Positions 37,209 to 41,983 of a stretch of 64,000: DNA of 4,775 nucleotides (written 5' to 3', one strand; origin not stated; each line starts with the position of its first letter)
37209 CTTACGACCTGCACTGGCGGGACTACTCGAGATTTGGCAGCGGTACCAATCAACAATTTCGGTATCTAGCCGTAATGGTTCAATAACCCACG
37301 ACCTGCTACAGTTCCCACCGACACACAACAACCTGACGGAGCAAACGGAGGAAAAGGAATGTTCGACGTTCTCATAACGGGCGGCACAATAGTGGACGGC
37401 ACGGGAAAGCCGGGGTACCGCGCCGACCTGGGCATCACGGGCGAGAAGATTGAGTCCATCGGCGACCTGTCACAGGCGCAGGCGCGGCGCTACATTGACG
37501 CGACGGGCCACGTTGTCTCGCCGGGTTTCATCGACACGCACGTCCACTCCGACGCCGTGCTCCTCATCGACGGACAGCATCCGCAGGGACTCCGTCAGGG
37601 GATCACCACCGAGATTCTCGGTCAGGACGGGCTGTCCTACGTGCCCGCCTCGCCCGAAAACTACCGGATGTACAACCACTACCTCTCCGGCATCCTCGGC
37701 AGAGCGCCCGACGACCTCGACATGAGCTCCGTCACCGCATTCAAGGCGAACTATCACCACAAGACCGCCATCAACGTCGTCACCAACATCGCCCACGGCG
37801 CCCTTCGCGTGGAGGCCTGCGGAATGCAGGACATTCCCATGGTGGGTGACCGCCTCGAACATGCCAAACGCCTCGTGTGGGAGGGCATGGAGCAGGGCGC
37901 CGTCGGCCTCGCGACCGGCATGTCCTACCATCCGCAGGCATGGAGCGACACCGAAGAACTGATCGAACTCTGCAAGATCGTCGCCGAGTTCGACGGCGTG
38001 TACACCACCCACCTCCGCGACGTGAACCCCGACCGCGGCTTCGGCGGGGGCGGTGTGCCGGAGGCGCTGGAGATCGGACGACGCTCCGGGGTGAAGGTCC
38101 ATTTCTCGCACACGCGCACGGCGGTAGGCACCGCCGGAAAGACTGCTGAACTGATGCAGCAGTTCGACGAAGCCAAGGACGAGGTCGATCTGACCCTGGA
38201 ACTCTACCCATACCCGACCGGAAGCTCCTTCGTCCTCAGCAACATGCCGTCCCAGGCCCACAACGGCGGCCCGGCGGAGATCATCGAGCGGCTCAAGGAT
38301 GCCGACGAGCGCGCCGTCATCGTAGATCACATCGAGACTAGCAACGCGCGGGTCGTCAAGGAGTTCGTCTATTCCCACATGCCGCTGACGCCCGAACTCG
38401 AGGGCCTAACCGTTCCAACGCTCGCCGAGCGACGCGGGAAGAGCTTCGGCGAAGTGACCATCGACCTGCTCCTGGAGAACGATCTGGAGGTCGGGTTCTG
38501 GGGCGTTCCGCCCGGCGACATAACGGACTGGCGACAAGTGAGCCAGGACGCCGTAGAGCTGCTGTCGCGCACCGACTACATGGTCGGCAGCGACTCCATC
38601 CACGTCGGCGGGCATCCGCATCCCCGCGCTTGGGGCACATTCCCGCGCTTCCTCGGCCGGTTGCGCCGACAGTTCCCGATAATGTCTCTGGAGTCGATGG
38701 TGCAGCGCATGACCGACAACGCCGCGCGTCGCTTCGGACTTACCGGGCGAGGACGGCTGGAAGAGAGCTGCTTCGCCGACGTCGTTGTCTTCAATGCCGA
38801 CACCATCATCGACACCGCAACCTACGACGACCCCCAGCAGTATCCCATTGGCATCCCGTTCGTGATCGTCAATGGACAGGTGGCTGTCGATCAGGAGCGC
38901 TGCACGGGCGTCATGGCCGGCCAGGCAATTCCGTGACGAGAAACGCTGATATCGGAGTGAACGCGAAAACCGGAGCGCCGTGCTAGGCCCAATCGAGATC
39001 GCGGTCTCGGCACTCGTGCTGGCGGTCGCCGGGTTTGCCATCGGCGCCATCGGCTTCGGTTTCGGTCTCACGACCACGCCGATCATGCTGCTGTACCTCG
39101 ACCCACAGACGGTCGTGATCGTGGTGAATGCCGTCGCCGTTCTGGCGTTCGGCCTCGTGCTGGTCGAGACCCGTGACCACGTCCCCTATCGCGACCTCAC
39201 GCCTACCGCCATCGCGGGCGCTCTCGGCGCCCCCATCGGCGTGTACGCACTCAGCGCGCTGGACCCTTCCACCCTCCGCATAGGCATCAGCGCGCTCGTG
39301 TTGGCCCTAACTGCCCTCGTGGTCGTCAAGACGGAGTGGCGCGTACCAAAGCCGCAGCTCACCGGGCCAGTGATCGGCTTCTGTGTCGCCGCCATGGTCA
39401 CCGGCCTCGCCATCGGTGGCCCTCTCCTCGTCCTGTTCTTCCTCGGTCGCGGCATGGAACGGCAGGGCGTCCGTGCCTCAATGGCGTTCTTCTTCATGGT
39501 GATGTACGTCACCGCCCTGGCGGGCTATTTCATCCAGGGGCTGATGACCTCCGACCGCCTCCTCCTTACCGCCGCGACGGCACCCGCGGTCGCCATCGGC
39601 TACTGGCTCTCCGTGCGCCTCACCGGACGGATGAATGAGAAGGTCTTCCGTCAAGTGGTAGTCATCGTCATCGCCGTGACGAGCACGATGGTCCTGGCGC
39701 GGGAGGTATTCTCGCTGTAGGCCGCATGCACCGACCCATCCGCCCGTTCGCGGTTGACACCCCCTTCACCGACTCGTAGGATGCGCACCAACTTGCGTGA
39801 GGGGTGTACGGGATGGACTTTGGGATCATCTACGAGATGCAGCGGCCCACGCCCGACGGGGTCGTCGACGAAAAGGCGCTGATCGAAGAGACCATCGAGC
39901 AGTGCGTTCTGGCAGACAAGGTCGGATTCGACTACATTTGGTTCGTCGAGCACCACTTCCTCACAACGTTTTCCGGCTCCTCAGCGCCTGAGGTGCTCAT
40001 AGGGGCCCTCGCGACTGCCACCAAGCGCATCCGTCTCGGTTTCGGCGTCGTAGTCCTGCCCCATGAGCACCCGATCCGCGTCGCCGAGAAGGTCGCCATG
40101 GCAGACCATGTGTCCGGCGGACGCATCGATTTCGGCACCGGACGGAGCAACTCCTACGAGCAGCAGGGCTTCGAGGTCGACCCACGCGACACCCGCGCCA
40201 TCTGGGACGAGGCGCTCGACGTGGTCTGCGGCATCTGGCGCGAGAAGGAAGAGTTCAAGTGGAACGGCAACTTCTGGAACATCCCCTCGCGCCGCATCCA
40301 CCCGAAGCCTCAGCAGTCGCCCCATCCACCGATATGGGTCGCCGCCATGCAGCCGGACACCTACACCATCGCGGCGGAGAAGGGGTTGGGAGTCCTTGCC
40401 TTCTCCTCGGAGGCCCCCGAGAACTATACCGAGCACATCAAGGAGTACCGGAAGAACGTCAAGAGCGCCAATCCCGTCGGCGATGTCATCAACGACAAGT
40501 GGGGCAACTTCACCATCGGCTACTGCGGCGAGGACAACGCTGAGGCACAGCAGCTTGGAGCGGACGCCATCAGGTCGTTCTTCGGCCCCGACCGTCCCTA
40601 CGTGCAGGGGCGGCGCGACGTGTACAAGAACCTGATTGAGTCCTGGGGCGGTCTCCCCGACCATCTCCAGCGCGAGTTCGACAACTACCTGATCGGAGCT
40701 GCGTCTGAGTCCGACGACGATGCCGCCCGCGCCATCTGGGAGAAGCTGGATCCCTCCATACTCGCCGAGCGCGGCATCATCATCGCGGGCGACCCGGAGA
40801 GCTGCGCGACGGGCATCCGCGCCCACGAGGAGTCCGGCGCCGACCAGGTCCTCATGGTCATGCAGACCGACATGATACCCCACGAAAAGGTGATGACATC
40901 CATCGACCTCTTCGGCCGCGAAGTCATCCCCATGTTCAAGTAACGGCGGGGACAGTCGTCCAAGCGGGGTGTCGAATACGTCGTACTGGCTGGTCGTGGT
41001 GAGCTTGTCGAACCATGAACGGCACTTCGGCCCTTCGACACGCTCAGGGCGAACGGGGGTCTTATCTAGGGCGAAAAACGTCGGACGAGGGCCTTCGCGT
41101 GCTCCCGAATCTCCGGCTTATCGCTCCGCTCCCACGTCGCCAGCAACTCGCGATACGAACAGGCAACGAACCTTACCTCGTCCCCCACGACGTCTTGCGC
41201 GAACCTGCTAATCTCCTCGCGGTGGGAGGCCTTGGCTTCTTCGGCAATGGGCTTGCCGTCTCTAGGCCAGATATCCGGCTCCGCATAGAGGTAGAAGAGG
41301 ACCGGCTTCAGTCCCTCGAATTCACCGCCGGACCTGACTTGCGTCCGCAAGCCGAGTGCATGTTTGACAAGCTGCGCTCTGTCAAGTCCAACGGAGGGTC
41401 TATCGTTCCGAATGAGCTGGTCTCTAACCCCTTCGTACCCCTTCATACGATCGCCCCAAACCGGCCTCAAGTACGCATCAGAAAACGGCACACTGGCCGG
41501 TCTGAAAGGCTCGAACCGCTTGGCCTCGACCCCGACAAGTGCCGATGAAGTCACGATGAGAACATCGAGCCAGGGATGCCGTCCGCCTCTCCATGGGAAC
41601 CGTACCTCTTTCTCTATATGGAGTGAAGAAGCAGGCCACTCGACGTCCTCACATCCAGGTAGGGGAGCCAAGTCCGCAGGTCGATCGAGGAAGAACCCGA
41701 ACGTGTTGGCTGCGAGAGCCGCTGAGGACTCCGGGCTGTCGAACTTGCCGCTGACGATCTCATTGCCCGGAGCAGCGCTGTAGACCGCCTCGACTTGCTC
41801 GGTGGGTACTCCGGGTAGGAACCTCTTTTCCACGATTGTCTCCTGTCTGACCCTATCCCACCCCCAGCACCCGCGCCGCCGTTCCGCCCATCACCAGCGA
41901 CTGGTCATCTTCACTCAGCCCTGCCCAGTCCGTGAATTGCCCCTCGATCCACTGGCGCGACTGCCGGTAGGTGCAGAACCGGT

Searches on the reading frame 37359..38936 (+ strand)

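Call 100: search_protein_families(library=pfam, proteins=[window:37359-38936:+], max_evalue=0.00001)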
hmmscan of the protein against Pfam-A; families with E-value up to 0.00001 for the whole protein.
window:37359-38936:+ (525 aa): 2 families
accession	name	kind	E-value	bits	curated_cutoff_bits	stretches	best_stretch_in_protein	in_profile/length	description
PF07969.17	Amidohydro_3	-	6.6e-20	72.5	29.7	2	397-509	357-471/472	Amidohydrolase family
PF01979.26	Amidohydro_1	-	6.5e-08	32.6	25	0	52-486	1-325/345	Amidohydrolase family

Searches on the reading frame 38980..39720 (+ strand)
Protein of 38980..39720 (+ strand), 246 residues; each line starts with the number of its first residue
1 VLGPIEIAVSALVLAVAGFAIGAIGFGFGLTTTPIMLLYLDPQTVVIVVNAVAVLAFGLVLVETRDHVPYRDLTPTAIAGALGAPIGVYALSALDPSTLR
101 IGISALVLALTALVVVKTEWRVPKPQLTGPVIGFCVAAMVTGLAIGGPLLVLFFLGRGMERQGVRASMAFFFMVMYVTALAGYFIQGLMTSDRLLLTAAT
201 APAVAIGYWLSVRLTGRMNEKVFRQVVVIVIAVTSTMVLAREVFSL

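Call 100: search_protein_families(library=pfam, proteins=[window:38980-39720:+], max_evalue=0.00001)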
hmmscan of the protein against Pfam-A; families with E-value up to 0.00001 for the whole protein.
window:38980-39720:+ (246 aa): 1 family
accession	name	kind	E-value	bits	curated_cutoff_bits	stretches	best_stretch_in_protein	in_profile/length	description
PF01925.25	TauE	-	2.4e-28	99.8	32.6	1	11-235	2-234/237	Sulfite exporter TauE/SafE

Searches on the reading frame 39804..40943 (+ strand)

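Call 100: search_protein_families(library=pfam, proteins=[window:39804-40943:+], max_evalue=0.00001)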
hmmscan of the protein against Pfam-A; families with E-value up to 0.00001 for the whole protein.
window:39804-40943:+ (379 aa): 1 family
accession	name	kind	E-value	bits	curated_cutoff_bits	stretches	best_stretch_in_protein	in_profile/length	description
PF00296.26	Bac_luciferase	-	4.8e-54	184.3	27.9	1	25-348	20-314/314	Luciferase-like monooxygenase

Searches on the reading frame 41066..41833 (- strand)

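Call 100: search_protein_families(library=pfam, proteins=[window:41066-41833:-], max_evalue=0.00001)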
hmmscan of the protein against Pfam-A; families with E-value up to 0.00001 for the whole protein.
window:41066-41833:- (255 aa): 1 family
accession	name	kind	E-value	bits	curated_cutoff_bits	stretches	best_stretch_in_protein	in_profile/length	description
PF22558.3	REase-ARP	-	2e-08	34.6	27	1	28-252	58-268/270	Restriction Endonuclease associating with ARP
